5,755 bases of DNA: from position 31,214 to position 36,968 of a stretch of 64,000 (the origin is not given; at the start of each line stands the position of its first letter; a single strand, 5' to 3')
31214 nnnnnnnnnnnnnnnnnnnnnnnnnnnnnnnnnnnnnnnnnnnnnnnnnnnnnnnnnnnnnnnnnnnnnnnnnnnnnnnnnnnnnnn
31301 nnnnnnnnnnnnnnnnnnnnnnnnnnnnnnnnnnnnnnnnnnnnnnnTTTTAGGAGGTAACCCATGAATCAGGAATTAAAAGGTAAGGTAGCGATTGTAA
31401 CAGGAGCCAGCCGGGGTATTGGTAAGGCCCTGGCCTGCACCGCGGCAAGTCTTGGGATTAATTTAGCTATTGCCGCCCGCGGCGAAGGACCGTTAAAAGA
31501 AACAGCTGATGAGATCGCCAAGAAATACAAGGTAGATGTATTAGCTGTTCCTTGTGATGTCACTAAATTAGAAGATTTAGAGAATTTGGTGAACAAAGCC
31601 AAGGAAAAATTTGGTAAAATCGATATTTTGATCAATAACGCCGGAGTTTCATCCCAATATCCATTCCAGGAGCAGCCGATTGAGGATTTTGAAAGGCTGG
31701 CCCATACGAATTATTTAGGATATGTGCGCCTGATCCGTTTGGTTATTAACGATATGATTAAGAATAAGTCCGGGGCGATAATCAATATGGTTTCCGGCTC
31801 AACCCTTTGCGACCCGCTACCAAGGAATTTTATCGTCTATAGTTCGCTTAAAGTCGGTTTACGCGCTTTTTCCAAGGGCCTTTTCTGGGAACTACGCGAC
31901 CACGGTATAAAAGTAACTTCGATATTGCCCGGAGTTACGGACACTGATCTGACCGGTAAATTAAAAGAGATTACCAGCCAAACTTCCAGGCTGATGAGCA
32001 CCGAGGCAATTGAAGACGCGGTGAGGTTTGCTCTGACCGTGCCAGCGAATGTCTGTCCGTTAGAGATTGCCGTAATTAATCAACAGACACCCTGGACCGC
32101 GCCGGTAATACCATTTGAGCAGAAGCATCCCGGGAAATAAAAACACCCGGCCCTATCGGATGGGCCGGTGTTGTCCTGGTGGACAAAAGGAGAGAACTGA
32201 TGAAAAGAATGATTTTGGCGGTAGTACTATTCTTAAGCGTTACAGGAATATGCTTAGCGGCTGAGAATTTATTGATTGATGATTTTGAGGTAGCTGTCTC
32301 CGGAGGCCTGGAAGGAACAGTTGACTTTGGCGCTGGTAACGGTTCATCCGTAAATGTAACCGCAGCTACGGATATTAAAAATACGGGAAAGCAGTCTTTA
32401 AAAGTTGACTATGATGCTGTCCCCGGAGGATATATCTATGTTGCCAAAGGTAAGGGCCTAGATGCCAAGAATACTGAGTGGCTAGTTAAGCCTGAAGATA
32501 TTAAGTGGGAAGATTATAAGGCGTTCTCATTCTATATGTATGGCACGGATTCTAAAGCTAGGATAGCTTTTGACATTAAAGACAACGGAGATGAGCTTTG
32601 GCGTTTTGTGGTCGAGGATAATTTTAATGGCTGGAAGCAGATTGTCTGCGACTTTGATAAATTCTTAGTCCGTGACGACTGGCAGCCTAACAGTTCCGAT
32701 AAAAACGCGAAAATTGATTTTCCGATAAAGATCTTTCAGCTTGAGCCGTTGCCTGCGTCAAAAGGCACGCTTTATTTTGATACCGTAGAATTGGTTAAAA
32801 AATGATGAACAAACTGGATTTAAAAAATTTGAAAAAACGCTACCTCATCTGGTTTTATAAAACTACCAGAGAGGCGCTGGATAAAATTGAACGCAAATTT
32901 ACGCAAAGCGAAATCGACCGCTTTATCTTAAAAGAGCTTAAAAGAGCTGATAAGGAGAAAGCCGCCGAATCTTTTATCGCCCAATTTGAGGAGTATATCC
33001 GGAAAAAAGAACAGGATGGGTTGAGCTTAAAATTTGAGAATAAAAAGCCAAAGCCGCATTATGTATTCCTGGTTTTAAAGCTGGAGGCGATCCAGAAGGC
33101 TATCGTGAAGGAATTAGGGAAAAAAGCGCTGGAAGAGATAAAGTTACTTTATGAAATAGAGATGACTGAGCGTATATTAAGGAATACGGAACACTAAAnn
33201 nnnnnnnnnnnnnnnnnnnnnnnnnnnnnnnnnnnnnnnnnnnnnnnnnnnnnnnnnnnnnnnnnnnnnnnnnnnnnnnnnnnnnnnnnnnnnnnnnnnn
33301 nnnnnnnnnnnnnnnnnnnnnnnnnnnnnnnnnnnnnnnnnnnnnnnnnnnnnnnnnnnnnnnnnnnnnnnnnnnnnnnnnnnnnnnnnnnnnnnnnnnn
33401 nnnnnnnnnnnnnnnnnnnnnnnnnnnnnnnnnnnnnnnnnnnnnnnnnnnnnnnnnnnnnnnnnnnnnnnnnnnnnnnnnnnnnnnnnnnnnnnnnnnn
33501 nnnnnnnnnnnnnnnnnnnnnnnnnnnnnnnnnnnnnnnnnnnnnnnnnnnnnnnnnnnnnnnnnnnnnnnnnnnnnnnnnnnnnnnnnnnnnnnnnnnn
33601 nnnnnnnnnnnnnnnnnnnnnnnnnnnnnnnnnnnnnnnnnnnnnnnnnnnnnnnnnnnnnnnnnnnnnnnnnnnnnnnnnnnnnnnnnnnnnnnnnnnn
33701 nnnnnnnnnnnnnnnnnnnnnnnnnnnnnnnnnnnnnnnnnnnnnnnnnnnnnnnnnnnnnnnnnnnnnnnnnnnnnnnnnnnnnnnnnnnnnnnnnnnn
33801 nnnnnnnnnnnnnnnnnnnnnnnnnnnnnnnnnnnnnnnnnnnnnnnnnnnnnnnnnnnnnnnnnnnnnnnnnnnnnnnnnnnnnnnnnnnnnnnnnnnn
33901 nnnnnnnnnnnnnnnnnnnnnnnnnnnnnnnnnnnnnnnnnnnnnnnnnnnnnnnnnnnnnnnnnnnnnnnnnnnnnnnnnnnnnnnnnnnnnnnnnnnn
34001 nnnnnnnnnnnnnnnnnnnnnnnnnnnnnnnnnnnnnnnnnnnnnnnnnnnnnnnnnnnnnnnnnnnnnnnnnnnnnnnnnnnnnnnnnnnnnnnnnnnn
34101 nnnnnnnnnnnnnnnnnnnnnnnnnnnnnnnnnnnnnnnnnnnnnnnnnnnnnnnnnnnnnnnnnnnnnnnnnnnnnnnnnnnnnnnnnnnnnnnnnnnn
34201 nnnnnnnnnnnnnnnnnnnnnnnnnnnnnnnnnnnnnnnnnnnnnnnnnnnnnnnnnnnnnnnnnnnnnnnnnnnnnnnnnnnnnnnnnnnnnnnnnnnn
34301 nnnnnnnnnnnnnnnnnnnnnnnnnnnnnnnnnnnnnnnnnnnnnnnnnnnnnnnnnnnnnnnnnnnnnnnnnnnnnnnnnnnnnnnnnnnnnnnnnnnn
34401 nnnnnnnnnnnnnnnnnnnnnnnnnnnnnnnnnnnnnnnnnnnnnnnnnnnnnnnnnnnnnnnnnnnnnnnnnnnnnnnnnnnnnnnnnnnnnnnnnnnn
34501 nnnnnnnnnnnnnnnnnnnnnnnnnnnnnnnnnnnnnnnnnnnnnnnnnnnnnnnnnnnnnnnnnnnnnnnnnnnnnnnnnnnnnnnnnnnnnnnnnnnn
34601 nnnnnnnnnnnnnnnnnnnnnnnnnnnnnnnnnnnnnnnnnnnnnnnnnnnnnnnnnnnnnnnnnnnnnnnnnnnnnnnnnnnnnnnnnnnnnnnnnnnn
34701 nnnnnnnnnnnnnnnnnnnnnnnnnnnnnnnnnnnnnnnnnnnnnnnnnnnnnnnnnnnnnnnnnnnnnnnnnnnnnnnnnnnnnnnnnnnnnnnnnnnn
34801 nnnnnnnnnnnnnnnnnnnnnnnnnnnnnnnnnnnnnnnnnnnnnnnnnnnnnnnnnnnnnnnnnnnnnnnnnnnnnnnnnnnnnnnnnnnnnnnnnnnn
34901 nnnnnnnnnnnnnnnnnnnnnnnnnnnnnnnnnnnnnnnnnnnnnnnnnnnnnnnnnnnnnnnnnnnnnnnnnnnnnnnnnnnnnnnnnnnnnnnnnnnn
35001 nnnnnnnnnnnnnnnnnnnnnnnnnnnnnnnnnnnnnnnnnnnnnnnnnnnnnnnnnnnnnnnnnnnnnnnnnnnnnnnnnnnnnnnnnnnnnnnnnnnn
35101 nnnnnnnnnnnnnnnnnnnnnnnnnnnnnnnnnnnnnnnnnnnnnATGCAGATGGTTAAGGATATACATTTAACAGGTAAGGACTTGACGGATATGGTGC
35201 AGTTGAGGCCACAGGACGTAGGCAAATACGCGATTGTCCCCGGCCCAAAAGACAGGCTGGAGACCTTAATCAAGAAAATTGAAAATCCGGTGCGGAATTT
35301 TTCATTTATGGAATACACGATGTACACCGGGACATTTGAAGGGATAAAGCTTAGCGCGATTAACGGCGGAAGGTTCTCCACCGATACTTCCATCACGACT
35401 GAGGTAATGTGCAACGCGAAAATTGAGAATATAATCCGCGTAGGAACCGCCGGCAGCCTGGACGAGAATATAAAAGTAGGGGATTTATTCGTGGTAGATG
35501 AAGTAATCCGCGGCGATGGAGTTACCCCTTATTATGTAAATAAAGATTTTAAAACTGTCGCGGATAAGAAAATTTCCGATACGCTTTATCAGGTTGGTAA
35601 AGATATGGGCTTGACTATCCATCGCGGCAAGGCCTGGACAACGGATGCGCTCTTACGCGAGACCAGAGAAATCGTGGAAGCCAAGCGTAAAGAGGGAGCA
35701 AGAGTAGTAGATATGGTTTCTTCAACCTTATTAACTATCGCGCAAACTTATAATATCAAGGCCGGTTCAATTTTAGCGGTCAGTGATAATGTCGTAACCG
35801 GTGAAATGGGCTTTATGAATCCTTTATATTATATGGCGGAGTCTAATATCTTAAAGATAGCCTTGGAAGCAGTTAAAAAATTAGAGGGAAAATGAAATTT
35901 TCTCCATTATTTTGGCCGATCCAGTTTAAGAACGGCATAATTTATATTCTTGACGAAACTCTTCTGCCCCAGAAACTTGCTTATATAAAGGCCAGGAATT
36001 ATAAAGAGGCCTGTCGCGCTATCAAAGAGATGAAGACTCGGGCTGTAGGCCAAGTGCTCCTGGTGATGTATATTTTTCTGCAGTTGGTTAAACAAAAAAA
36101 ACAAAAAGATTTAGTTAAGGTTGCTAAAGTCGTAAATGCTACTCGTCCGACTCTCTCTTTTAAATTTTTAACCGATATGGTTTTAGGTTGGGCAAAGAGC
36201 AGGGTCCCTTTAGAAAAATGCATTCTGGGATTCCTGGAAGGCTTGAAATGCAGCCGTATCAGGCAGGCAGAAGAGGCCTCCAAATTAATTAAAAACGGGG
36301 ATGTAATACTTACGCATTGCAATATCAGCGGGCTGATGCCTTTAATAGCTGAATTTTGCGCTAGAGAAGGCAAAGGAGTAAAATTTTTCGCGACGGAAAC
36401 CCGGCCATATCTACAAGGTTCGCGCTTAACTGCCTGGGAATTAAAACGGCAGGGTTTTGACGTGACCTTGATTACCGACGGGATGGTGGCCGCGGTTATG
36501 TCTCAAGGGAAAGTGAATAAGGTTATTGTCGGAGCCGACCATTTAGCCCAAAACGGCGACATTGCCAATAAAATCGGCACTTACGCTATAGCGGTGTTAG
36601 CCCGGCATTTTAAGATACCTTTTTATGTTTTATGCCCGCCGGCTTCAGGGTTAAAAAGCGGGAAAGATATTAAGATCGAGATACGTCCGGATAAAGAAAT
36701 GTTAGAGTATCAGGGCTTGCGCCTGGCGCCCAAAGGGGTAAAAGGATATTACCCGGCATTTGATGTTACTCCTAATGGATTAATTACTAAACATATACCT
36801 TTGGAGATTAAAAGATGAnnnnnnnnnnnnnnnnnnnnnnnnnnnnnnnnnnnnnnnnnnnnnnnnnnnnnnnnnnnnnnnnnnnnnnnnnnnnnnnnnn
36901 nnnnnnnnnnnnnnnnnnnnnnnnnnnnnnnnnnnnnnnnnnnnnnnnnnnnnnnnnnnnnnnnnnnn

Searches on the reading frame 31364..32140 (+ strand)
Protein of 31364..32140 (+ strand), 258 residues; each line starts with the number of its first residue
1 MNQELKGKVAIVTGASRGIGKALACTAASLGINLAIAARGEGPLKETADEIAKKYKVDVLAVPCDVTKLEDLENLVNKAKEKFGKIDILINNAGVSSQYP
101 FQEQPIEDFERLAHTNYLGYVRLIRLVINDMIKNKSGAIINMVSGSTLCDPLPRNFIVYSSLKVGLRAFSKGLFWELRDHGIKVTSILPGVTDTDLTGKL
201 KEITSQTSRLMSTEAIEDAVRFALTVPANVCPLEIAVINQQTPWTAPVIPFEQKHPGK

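Call 3: search_protein_families(library=pfam, proteins=[window:31364-32140:+])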
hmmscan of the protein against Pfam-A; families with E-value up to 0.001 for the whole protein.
window:31364-32140:+ (258 aa): 4 families
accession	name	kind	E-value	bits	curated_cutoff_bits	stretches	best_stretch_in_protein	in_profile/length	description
PF00106.31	adh_short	-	3.7e-52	177.1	26.6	1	8-201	1-191/195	short chain dehydrogenase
PF13561.12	adh_short_C2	-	1.3e-37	130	27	1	14-209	1-193/236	Enoyl-(Acyl carrier protein) reductase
PF08659.16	KR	-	9.6e-11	42.4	22.6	1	11-129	4-125/180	KR domain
PF23441.1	SDR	-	4.1e-06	26.8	27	1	60-197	61-199/258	SDR-like rossmann domain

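Call 4: search_protein_families(library=ncbifam, proteins=[window:31364-32140:+])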
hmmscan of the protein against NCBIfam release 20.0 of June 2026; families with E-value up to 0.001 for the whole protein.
window:31364-32140:+ (258 aa): 230 families (the best 25 are shown)
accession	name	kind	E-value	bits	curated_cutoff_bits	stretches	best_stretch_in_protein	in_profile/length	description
NF005806.0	PRK07666.1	equivalog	1.3e-46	158.8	286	1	1-227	1-224/239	3-ketoacyl-ACP reductase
NF005594.0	PRK07326.1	equivalog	3.9e-42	144.4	271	1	3-237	2-229/237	SDR family oxidoreductase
NF004825.0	PRK06181.1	equivalog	3.9e-42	144.4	215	1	3-197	2-193/268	SDR family oxidoreductase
NF005559.1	PRK07231.1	subfamily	1.1e-41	143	215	1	5-207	2-201/249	glucose 1-dehydrogenase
NF005878.0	PRK07825.1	subfamily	7.7e-39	133.7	287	1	2-223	4-216/278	short chain dehydrogenase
NF005672.0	PRK07454.1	equivalog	2.8e-38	131.5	234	1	7-220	6-217/241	SDR family oxidoreductase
NF005495.0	PRK07109.1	subfamily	3.1e-37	128.6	264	1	3-205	4-205/334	SDR family oxidoreductase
NF004521.0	PRK05866.1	equivalog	3.9e-37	128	368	1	3-234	36-266/294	SDR family oxidoreductase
TIGR01830.1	3oxo_ACP_reduc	equivalog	6e-37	127.6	297.75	1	10-207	1-196/239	3-oxoacyl-[acyl-carrier-protein] reductase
NF006070.0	PRK08213.1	subfamily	1.2e-36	126.6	279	1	4-204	9-211/259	gluconate 5-dehydrogenase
NF004792.0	PRK06139.1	equivalog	2.6e-36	125.3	308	1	2-195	3-194/327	SDR family oxidoreductase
NF004198.0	PRK05653.1-3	equivalog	3.7e-36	124.8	296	1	3-201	3-198/248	3-oxoacyl-ACP reductase FabG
NF004196.0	PRK05650.1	equivalog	1.6e-35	122.6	297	1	11-213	6-209/272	SDR family oxidoreductase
NF004197.0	PRK05653.1-1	equivalog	4.3e-35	121.5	332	1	1-204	1-201/249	3-oxoacyl-ACP reductase FabG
NF009093.0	PRK12429.1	subfamily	6.4e-35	120.7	258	1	4-218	2-213/259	3-hydroxybutyrate dehydrogenase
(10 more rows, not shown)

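Call 71: search_solved_structures(query=window:31364-32140:+, max_evalue=1e-25)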
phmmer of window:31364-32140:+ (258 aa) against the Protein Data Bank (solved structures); distinct sequences matched with E-value up to 1e-25: 16.
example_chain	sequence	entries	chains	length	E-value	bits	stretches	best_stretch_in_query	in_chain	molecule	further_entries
2jah_A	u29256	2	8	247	1.5e-32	116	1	3-235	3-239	CLAVULANIC ACID DEHYDROGENASE | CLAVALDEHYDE DEHYDROGENASE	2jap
1vl8_A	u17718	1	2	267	7e-31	110.5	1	4-198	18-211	Gluconate 5-dehydrogenase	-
2uvd_A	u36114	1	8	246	4.7e-30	107.8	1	5-211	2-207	3-OXOACYL-(ACYL-CARRIER-PROTEIN) REDUCTASE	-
2hq1_A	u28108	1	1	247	1.1e-29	106.5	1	4-202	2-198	Glucose/ribitol dehydrogenase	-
4m8s_A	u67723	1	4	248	5e-28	101.2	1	2-210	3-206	Putative 3-oxoacyl-[acyl-carrier protein] reductase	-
4jro_A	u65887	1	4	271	1.2e-27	99.9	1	4-207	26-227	FabG protein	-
9fe6_A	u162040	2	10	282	1.3e-27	99.9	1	4-210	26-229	SDR family oxidoreductase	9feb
2et6_A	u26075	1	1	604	1.9e-26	96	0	4-196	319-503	(3R)-hydroxyacyl-CoA dehydrogenase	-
4rzh_A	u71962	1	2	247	2e-26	95.9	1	5-228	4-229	3-oxoacyl-[acyl-carrier protein] reductase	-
8w0o_A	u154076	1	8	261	4.7e-26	94.7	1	3-198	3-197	Dehydrogenase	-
4wjz_A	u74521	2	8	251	6.6e-26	94.2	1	4-208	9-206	3-oxoacyl-[acyl-carrier-protein] reductase FabG | 3-oxoacyl-[acyl-carrier protein] reductase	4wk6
3tzh_A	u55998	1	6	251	6.9e-26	94.2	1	4-208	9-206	3-oxoacyl-[acyl-carrier protein] reductase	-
5end_A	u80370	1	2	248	7.6e-26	94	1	4-209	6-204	3-oxoacyl-[acyl-carrier-protein] reductase FabG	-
8w0n_A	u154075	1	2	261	7.7e-26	94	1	3-194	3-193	IRED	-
3op4_A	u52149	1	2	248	8.9e-26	93.8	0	4-209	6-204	3-oxoacyl-[acyl-carrier protein] reductase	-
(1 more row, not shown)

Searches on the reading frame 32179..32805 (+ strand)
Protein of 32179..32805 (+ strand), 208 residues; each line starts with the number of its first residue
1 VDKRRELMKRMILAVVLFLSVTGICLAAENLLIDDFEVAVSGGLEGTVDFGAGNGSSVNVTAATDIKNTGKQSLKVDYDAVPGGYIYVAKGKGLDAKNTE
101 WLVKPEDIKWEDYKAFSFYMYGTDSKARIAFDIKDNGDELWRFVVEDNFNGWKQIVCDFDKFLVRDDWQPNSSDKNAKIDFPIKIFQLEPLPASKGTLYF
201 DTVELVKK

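Call 3: search_protein_families(library=pfam, proteins=[window:32179-32805:+])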
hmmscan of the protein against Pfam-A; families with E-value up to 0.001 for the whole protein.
window:32179-32805:+ (208 aa): 2 families
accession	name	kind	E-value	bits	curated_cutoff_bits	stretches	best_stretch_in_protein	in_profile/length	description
PF03425.19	CBM_11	-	2.8e-18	67.1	27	1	28-206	10-180/182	Carbohydrate binding domain (family 11)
PF09092.17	Lyase_N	-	7.9e-05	23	26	1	60-205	24-149/166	Lyase, N terminal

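Call 4: search_protein_families(library=ncbifam, proteins=[window:32179-32805:+])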
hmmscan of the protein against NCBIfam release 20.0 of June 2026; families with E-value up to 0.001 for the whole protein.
window:32179-32805:+ (208 aa): 0 families

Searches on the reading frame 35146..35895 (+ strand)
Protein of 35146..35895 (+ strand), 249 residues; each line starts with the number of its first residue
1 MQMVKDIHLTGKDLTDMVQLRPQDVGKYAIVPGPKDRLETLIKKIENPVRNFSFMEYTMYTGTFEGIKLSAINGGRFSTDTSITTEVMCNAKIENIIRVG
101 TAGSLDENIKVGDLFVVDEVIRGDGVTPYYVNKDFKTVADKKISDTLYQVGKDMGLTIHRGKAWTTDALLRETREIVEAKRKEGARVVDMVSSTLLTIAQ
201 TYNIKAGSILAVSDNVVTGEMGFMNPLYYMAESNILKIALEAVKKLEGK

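Call 47: search_protein_families(library=pfam, proteins=[window:35146-35895:+], max_evalue=0.01)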
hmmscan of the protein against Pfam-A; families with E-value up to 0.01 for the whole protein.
window:35146-35895:+ (249 aa): 1 family
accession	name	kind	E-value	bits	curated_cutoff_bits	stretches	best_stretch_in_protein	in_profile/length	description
PF01048.26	PNP_UDP_1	-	1.7e-33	116.4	25.1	1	27-218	1-202/233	Phosphorylase superfamily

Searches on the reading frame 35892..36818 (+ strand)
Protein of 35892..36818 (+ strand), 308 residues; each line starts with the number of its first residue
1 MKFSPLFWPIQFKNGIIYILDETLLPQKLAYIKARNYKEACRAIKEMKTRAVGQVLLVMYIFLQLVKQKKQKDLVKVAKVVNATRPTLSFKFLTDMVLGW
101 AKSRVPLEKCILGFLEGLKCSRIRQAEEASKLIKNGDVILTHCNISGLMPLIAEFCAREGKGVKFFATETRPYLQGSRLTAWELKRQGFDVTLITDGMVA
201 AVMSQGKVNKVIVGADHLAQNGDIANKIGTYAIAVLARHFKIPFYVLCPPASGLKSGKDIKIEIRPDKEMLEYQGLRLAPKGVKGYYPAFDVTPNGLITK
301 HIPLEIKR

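Call 47: search_protein_families(library=pfam, proteins=[window:35892-36818:+], max_evalue=0.01)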
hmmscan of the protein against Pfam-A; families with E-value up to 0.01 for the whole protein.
window:35892-36818:+ (308 aa): 1 family
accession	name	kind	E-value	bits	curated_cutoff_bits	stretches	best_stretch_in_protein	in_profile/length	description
PF01008.23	IF-2B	-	5.9e-54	183.6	22.4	1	126-302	97-272/280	Initiation factor 2 subunit family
